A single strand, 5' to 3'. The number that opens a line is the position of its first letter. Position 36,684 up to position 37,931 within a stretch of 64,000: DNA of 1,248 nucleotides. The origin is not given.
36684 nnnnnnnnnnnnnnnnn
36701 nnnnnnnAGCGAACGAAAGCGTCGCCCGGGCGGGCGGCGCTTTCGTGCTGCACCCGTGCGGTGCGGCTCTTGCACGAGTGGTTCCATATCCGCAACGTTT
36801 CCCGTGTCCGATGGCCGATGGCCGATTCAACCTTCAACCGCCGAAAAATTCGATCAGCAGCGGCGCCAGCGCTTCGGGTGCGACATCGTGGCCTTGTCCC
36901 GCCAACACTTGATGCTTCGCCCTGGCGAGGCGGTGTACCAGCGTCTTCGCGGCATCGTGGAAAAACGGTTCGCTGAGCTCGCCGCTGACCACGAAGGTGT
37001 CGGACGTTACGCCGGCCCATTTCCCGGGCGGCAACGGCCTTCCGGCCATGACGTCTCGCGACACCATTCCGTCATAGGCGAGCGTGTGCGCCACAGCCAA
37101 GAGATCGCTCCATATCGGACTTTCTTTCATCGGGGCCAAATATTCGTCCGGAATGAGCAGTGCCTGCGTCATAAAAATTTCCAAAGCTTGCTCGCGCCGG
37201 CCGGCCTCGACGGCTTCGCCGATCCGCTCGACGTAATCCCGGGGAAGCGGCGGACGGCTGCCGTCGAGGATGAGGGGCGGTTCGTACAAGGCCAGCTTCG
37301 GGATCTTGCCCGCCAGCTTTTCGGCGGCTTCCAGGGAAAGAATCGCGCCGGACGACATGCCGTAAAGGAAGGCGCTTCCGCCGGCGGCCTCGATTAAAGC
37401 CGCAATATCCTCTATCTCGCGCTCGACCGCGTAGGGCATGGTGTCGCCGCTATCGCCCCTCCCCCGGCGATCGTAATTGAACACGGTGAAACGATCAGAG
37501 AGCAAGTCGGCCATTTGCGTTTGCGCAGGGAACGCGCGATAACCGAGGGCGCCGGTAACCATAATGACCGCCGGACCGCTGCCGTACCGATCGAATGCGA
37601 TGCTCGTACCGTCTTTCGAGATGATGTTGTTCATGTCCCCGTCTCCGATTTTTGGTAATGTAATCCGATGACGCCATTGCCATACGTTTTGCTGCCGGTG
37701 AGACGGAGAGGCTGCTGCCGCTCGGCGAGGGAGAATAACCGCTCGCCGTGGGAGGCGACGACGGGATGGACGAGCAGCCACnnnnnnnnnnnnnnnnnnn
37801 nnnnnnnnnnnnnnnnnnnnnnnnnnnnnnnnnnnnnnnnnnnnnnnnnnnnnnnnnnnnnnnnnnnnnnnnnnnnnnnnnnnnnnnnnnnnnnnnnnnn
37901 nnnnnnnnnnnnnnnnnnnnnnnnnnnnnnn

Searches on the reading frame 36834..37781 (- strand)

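Call 39: search_protein_families(library=pfam, proteins=[window:36834-37781:-], max_evalue=0.001)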
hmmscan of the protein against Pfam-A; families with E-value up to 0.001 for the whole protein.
window:36834-37781:- (315 aa): 3 families
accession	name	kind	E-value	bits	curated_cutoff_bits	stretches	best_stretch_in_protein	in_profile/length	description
PF12697.13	Abhydrolase_6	-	3.8e-15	57.6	26.3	1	81-302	11-211/217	Alpha/beta hydrolase family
PF00561.26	Abhydrolase_1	-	7e-09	36.1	25.8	1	70-203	1-132/245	alpha/beta hydrolase fold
PF12146.15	Hydrolase_4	-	9.3e-05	22.3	27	1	89-170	23-111/239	Serine aminopeptidase, S33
